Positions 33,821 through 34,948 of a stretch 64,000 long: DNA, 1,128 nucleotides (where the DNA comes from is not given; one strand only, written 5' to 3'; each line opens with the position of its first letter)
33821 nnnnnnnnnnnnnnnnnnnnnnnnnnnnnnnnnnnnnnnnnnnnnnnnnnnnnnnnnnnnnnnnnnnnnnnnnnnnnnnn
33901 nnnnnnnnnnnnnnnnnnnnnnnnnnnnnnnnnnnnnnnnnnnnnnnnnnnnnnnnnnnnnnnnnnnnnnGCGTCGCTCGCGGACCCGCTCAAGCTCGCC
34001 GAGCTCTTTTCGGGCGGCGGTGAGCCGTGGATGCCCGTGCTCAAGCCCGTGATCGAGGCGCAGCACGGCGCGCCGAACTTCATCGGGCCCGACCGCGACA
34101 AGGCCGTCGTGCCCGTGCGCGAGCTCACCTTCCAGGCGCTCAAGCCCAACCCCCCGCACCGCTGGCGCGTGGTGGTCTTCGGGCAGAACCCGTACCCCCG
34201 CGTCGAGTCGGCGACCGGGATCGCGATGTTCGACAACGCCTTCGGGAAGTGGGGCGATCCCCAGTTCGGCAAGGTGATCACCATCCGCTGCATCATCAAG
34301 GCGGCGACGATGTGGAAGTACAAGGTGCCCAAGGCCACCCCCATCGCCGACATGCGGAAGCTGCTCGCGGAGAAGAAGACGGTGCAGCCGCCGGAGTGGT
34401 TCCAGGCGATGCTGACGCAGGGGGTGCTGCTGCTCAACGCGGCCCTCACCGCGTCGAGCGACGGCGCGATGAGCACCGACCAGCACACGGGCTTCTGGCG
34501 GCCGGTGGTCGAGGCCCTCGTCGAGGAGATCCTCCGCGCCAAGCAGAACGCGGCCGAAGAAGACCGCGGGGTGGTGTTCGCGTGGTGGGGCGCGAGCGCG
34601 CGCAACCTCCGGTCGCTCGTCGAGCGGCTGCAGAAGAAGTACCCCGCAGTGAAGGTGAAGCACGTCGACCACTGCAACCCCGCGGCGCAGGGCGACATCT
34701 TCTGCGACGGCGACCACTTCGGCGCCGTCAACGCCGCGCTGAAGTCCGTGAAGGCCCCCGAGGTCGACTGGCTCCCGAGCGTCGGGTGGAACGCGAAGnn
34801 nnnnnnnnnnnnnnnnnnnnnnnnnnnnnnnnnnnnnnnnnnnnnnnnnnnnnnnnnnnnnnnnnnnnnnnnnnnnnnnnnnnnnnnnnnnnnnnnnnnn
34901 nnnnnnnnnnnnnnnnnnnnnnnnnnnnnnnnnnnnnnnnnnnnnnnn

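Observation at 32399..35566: vWA - UNG-like - R-S-E ADP-ribosyltransferase fusion: candidate undescribed nucleic-acid-linked ART effector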

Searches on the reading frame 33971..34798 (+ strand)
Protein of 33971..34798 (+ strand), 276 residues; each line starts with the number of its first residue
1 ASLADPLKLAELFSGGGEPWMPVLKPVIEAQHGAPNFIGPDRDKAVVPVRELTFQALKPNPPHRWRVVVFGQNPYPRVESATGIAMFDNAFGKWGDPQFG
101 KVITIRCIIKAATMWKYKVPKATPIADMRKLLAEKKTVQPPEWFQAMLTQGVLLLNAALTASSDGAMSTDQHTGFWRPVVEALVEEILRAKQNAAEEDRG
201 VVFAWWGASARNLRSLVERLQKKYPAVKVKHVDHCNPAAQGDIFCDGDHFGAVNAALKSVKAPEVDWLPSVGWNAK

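Call 17: find_homologous_proteins(query=window:33983-34792:+)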
Query seq(270 aa) (270 aa): 121 proteins with E <= 0.001 among 1425 candidates; the best 120 are listed.
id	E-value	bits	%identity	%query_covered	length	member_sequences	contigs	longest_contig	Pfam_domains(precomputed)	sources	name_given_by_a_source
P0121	1.5e-137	476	76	100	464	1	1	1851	-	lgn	-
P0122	1.7e-135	469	75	100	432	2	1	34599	-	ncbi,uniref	ncbi:uracil-DNA glycosylase, partial [Streptomyces sp. A012304]|uniref:uracil-DNA glycosylase n=1 Ta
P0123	3.5e-135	468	74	100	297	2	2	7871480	-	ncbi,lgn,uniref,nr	ncbi:hypothetical protein [Streptomyces venezuelae]|uniref:hypothetical protein n=1 Tax=Streptomyces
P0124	1.9e-134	465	74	100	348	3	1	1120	-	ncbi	ncbi:uracil-DNA glycosylase, partial [Streptomyces nojiriensis]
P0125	1.1e-123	430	66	100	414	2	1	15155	-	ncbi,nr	ncbi:MAG: uracil-DNA glycosylase, partial [Planctomycetota bacterium]|nr:uracil-DNA glycosylase [Pla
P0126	2.5e-122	426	75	89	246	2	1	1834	-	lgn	-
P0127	3.1e-121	422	73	89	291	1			-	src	-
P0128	1.3e-119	417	67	100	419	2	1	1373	-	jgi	jgi:uracil DNA glycosylase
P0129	2.8e-118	412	77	86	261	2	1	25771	-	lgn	-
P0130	4.0e-112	392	84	77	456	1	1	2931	PF01129.25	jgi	jgi:uracil DNA glycosylase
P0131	9.4e-109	381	61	100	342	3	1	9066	-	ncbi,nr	ncbi:MAG: hypothetical protein JNK60_19890 [Acidobacteria bacterium]|nr:hypothetical protein [Acidob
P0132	1.2e-107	378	74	82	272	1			-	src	-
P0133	1.4e-103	364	79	75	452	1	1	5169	-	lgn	-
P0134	7.3e-103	362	69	84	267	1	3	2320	-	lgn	-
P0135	1.0e-102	361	77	76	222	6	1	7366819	-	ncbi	ncbi:uracil-DNA glycosylase family protein [Micromonospora zhanjiangensis]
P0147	1.4e-91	325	56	99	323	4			-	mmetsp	mmetsp:Transcript_38279/g.64178 ORF Transcript_38279/g.64178 Transcript_38279/m.64178 type:complete 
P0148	2.5e-91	324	75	70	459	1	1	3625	PF01661.28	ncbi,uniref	ncbi:macro domain-containing protein, partial [Streptomyces sp.]|uniref:macro domain-containing prot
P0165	5.3e-75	270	53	90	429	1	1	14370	-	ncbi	ncbi:MAG: hypothetical protein SGPRY_001249, partial [Prymnesium sp.]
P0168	6.5e-73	264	73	60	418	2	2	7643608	PF01129.25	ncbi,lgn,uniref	ncbi:ADP-ribosyltransferase domain-containing protein [Streptomyces sp. NBC_00158]|uniref:ADP-ribosy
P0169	9.5e-73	263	52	89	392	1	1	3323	PF02825.27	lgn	-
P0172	6.0e-71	257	48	96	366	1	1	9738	PF02825.27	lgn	-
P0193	2.3e-55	206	70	50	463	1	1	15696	PF01661.28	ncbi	ncbi:macro domain-containing protein [Streptomyces sp. NPDC001193]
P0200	5.8e-50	188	43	93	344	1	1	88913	-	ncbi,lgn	-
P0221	5.0e-33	133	46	58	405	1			PF01129.25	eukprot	eukprot:TRINITY_DN18_c1_g1_i2.p1 TRINITY_DN18_c1_g1~~TRINITY_DN18_c1_g1_i2.p1 ORF type:complete len:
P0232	1.1e-20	92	43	47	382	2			PF01129.25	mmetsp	mmetsp:Transcript_19488/g.62572 ORF Transcript_19488/g.62572 Transcript_19488/m.62572 type:complete 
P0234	2.9e-15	74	36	62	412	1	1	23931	PF13472.13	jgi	jgi:hypothetical protein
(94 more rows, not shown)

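Call 35: search_protein_families(library=pfam, proteins=[P0193, P0148, P0169, P0172, P0147, P0165, P0221, P0232, P0234, P0200], max_evalue=0.01)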
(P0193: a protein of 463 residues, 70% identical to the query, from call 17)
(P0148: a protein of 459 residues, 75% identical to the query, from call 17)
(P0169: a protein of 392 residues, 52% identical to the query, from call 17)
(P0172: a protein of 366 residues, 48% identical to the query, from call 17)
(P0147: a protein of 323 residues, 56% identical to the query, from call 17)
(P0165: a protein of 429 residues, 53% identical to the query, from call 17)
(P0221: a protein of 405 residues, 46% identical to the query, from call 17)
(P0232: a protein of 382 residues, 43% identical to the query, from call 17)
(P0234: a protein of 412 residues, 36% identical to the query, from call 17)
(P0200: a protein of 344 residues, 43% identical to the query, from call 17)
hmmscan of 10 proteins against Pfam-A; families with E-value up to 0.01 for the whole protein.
P0193 (463 aa): 1 family
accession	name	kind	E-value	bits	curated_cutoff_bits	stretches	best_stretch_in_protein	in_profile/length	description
PF01661.27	Macro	-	1.2e-09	38.5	22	1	52-176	1-118/118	Macro domain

P0148 (459 aa): 1 family
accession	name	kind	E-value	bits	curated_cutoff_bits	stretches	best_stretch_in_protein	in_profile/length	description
PF01661.27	Macro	-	5.2e-10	39.7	22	1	51-175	1-118/118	Macro domain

P0169 (392 aa): 1 family
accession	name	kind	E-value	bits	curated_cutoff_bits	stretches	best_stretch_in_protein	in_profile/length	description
PF02825.26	WWE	-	1.6e-08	35.2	21.1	1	17-91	3-67/67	WWE domain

P0172 (366 aa): 1 family
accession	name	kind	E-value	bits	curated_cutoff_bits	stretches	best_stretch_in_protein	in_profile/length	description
PF02825.26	WWE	-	4.4e-09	37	21.1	1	2-77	2-67/67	WWE domain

P0147 (323 aa): 0 families

P0165 (429 aa): 1 family
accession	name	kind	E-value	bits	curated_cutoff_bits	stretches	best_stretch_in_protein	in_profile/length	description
PF01129.24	ART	-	0.0032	17.2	22.3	1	353-417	59-133/222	NAD:arginine ADP-ribosyltransferase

P0221 (405 aa): 1 family
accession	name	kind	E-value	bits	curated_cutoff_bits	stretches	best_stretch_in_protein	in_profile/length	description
PF01129.24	ART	-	2.9e-13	50.1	22.3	1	246-398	60-217/222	NAD:arginine ADP-ribosyltransferase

P0232 (382 aa): 2 families
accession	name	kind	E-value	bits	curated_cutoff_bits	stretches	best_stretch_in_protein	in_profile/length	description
PF01129.24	ART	-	6.2e-12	45.8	22.3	1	204-363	47-209/222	NAD:arginine ADP-ribosyltransferase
PF03496.20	ADPrib_exo_Tox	-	3.8e-05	23.5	23.4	1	219-369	16-187/196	ADP-ribosyltransferase exoenzyme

P0234 (412 aa): 1 family
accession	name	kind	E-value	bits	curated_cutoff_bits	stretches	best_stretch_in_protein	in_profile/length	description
PF13472.12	Lipase_GDSL_2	-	3e-06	28.3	32.9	1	12-114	49-160/178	GDSL-like Lipase/Acylhydrolase family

P0200 (344 aa): 0 families

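Call 56: search_protein_representatives(protein=window:33971-34798:+)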
Query: 276 residues. Proteins with E-value up to 0.001 (for the whole library): 1000; up to 1e-10: 166; up to 1e-30: 57. The best 150 are listed.
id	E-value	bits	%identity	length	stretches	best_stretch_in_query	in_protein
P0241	3.3e-137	472.9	52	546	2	4-275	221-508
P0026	1.6e-135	467.3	76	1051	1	4-275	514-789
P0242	3.1e-132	456.6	73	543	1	5-274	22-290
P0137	1.8e-103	362.1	61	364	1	5-275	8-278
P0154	3.5e-87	308.7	82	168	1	46-209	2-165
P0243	5.3e-85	301.6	56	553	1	5-273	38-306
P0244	2.1e-83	296.3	56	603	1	8-270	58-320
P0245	1.6e-82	293.4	54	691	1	2-276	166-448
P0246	8.2e-80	284.5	54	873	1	2-274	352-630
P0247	2.1e-78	279.9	52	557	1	9-274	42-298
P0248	6.2e-78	278.4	52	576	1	9-272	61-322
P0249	7.1e-78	278.2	52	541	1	7-275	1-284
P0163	3.6e-77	275.9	73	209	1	109-274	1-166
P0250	4.3e-76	272.3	53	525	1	9-273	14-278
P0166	3.0e-75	269.6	73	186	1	68-228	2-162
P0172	1.1e-71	257.9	50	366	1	5-259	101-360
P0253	3.0e-63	230.2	47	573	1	16-271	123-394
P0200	1.6e-50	188.4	44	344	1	19-270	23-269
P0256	6.0e-50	186.5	41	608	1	2-273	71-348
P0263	8.2e-38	146.7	42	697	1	1-270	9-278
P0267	7.2e-34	133.8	37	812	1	19-270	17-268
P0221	7.2e-34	133.8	48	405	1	120-275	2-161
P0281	3.4e-27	111.9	33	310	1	18-268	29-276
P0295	3.6e-23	98.7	32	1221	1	33-270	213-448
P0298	1.4e-22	96.7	31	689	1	35-270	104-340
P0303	1.1e-21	93.8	29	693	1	19-270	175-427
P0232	2.2e-21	92.8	47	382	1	147-273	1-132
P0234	1.0e-15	74.2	37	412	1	20-193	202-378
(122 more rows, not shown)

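Call 57: search_protein_families(library=pfam, proteins=[P0241, P0245, P0246, P0253, P0256, P0263, P0267, P0295, P0298, P0303], max_evalue=0.001)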
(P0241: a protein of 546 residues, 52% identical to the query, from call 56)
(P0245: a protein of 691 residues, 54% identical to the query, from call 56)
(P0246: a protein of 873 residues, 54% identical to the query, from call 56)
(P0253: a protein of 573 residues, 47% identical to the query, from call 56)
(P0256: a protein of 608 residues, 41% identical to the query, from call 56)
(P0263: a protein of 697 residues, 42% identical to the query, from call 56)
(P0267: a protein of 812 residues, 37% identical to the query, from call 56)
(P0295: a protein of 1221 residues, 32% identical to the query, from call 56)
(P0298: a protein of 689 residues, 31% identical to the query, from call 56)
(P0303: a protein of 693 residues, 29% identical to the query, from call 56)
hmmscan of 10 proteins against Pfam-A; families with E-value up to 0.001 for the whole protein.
P0241 (546 aa): 0 families

P0245 (691 aa): 2 families
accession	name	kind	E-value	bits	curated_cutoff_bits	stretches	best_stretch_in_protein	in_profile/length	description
PF01129.24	ART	-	9.8e-17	61.4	22.3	1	535-686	62-219/222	NAD:arginine ADP-ribosyltransferase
PF03496.20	ADPrib_exo_Tox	-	1.6e-05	24.8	23.4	0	624-678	129-186/196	ADP-ribosyltransferase exoenzyme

P0246 (873 aa): 2 families
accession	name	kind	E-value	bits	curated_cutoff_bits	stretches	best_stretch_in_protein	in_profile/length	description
PF01129.24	ART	-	1.5e-13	51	22.3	1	712-870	59-221/222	NAD:arginine ADP-ribosyltransferase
PF03496.20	ADPrib_exo_Tox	-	1.4e-07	31.5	23.4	1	711-862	13-188/196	ADP-ribosyltransferase exoenzyme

P0253 (573 aa): 3 families
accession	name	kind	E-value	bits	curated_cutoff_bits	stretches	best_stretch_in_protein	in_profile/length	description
PF02825.26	WWE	-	7.2e-07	29.9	21.1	1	21-50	41-67/67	WWE domain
PF01129.24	ART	-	3.2e-05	23.8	22.3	1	482-538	44-97/222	NAD:arginine ADP-ribosyltransferase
PF03496.20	ADPrib_exo_Tox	-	0.00025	20.9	23.4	1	488-549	2-66/196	ADP-ribosyltransferase exoenzyme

P0256 (608 aa): 2 families
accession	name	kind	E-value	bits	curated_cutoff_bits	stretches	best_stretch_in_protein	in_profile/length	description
PF02037.33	SAP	-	1.8e-13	50.2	23.9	1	10-41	2-33/37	SAP domain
PF01129.24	ART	-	3.9e-12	46.4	22.3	1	439-600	60-216/222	NAD:arginine ADP-ribosyltransferase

P0263 (697 aa): 2 families
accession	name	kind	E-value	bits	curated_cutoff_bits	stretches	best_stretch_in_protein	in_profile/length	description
PF00069.31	Pkinase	-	3.6e-37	128.6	31.7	1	454-681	41-257/263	Protein kinase domain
PF07714.23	PK_Tyr_Ser-Thr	-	6e-37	127.8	23.1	1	444-682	33-255/258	Protein tyrosine and serine/threonine kinase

P0267 (812 aa): 4 families
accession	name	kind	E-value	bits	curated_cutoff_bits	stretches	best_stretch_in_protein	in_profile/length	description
PF00069.31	Pkinase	-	4.5e-46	157.8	31.7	1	526-789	4-257/263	Protein kinase domain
PF07714.23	PK_Tyr_Ser-Thr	-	2.1e-41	142.4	23.1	1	526-791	4-256/258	Protein tyrosine and serine/threonine kinase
PF17667.7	Pkinase_fungal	-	7e-07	28.7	24.1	1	631-722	288-384/387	Fungal protein kinase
PF03167.25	UDG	-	0.00012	22.6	24.3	1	57-158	3-60/141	Uracil DNA glycosylase superfamily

P0295 (1221 aa): 3 families
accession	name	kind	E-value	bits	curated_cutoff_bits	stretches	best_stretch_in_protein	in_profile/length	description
PF05725.18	FNIP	-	2.2e-34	117.7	21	5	1006-1047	3-44/44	FNIP Repeat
PF00645.25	zf-PARP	-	2.4e-21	76.7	39.3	1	9-95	1-86/87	Poly(ADP-ribose) polymerase and DNA-Ligase Zn-finger region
PF03167.25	UDG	-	7.1e-05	23.3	24.3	1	241-419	4-122/141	Uracil DNA glycosylase superfamily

P0298 (689 aa): 4 families
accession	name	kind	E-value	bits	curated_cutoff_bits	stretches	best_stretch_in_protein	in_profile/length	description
PF00645.25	zf-PARP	-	5.4e-23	82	39.3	1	12-99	1-87/87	Poly(ADP-ribose) polymerase and DNA-Ligase Zn-finger region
PF10283.14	zf-CCHH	-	2.8e-11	43.6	22.7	1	663-687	1-25/26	PBZ domain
PF17913.6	FHA_2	-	9.6e-05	22.7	23.1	1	430-485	11-65/71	FHA domain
PF03167.25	UDG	-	0.00012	22.6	24.3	1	132-283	5-96/141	Uracil DNA glycosylase superfamily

P0303 (693 aa): 2 families
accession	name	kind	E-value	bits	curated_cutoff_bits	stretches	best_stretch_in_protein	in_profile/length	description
PF00645.25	zf-PARP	-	2.4e-22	79.9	39.3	1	9-96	1-87/87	Poly(ADP-ribose) polymerase and DNA-Ligase Zn-finger region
PF10283.14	zf-CCHH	-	5.1e-12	46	22.7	1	669-693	1-25/26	PBZ domain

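Call 65: find_encoding_contigs(protein=P0168, flank=9000, max_places=2)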
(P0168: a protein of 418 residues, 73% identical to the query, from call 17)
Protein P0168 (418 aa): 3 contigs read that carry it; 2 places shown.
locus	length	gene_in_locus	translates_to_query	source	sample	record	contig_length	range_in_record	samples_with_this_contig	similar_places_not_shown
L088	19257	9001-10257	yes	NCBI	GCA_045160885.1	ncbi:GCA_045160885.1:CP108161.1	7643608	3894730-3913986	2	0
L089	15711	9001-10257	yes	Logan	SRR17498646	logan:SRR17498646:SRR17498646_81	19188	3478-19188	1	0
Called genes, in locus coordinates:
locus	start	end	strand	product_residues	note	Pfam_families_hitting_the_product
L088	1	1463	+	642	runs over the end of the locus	PF01590:GAF, PF13185:GAF_2, PF13492:GAF_3 (faint), PF17853:GGDEF_2, PF13556:HTH_30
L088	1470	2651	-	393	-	PF13546:DDE_5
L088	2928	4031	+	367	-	PF00296:Bac_luciferase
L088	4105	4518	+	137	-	PF11349:DUF3151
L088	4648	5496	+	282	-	PF03301:Trp_dioxygenase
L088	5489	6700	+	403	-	PF00266:Aminotran_5, PF22580:KYNU_C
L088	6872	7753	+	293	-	PF20434:BD-FAE, PF00561:Abhydrolase_1 (faint), PF07859:Abhydrolase_3 (weak), PF00326:Peptidase_S9 (faint)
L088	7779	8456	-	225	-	PF01661:Macro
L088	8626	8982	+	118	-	-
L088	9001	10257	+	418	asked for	PF01129:ART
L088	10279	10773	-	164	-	PF02627:CMD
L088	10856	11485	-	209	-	PF21806:DUF6879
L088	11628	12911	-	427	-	PF00709:Adenylsucc_synt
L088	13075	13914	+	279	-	-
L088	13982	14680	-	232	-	PF00561:Abhydrolase_1 (faint), PF12146:Hydrolase_4 (faint), PF12697:Abhydrolase_6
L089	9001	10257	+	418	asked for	PF01129:ART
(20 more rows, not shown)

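Call 66: find_encoding_contigs(protein=P0135, flank=9000, max_places=1)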
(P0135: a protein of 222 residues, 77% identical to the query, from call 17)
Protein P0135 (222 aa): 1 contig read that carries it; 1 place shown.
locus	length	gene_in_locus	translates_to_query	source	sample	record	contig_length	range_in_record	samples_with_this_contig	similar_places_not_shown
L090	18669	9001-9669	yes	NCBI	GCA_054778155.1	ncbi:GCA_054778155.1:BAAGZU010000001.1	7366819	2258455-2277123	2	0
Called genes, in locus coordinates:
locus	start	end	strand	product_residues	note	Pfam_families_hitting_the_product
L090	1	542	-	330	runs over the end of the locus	PF14417:MEDS, PF13581:HATPase_c_2, PF02518:HATPase_c (faint)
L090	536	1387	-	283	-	PF14417:MEDS, PF13466:STAS_2 (weak)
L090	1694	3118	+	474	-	PF00069:Pkinase, PF07714:PK_Tyr_Ser-Thr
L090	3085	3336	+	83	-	-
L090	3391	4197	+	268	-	-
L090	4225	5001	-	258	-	PF00756:Esterase, PF07859:Abhydrolase_3 (weak)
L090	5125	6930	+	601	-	PF00270:DEAD, PF00271:Helicase_C, PF16124:RecQ_Zn_bind, PF09382:RQC, PF00570:HRDC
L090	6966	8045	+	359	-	PF01936:NYN, PF12872:OST-HTH (faint)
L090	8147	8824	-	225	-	PF01661:Macro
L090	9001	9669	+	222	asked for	-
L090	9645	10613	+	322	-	PF01129:ART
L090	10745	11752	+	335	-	-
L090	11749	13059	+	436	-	PF05977:MFS_3, PF07690:MFS_1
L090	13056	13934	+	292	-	PF00106:adh_short, PF08659:KR, PF13561:adh_short_C2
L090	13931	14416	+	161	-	PF03061:4HBT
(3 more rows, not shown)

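Call 86: list_cluster_members(proteins=[P0253, P0256, P0298, P0295, P0263, P0267, P0245, P0246, P0242, P0281])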
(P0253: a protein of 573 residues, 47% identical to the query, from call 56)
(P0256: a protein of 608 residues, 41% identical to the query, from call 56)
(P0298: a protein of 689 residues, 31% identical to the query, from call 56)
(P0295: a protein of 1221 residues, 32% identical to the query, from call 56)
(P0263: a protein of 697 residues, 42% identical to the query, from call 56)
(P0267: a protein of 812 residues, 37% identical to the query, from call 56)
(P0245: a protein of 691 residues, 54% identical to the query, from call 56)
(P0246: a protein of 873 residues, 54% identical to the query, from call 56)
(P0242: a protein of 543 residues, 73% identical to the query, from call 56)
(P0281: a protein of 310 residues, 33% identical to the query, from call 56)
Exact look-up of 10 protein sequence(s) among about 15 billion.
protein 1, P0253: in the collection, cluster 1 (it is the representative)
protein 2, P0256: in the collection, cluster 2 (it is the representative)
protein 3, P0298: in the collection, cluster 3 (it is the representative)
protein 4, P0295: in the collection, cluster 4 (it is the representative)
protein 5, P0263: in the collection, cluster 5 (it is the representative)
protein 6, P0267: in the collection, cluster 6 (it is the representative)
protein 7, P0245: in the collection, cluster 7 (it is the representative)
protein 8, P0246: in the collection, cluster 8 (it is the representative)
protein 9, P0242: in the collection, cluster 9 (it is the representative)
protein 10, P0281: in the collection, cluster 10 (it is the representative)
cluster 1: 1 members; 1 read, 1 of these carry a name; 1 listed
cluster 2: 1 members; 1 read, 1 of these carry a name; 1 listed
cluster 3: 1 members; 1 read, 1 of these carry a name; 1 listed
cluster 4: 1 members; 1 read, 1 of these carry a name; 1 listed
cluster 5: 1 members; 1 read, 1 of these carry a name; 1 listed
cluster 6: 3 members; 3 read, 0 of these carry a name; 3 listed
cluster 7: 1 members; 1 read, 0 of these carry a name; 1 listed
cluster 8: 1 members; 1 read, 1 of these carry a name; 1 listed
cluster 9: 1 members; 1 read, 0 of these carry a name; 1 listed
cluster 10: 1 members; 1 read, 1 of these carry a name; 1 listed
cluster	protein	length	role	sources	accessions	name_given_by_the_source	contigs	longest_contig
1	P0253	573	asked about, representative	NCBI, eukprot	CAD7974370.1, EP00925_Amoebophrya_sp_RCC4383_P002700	unnamed protein product, partial [Amoebophrya sp. A25] | GSA25T00024959001.1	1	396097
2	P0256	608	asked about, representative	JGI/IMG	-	uracil DNA glycosylase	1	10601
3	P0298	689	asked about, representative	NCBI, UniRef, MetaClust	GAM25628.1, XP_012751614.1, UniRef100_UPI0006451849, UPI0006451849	hypothetical protein SAMD00019534_088030, partial [Acytostelium subglobosum LB1] | hypothetical protein n=1 Tax=Acytostelium subglobosum LB1 TaxID=1410327 ... | status=active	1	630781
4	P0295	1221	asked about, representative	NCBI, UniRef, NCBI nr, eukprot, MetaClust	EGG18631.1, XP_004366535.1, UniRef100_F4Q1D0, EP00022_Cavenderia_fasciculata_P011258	SMAD/FHA domain-containing protein [Cavenderia fasciculata] | SMAD/FHA domain-containing protein n=1 Tax=Cavenderia fasciculata TaxID=261658 ... | XP_004366535.1 SMAD/FHA domain-containing protein [Cavenderia fasciculata]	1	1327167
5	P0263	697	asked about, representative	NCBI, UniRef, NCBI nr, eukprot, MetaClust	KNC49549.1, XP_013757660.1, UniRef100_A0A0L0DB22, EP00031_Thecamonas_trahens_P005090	TKL protein kinase [Thecamonas trahens ATCC 50062] | TKL protein kinase n=1 Tax=Thecamonas trahens ATCC 50062 TaxID=461836 ... | XP_013757660.1 TKL protein kinase [Thecamonas trahens ATCC 50062]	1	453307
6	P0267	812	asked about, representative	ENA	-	-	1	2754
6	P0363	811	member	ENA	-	-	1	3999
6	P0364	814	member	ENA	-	-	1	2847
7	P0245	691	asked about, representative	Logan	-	-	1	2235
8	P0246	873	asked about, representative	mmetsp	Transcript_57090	Transcript_57090/g.122575 ORF Transcript_57090/g.122575 Transcript_57090/m.122575 ...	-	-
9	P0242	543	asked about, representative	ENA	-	-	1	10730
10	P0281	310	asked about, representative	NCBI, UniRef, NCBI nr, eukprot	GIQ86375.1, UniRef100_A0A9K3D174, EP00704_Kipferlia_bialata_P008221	hypothetical protein KIPB_008221 [Kipferlia bialata] | Uracil-DNA glycosylase-like domain-containing protein n=1 Tax=Kipferlia bialata ... | g8221.t1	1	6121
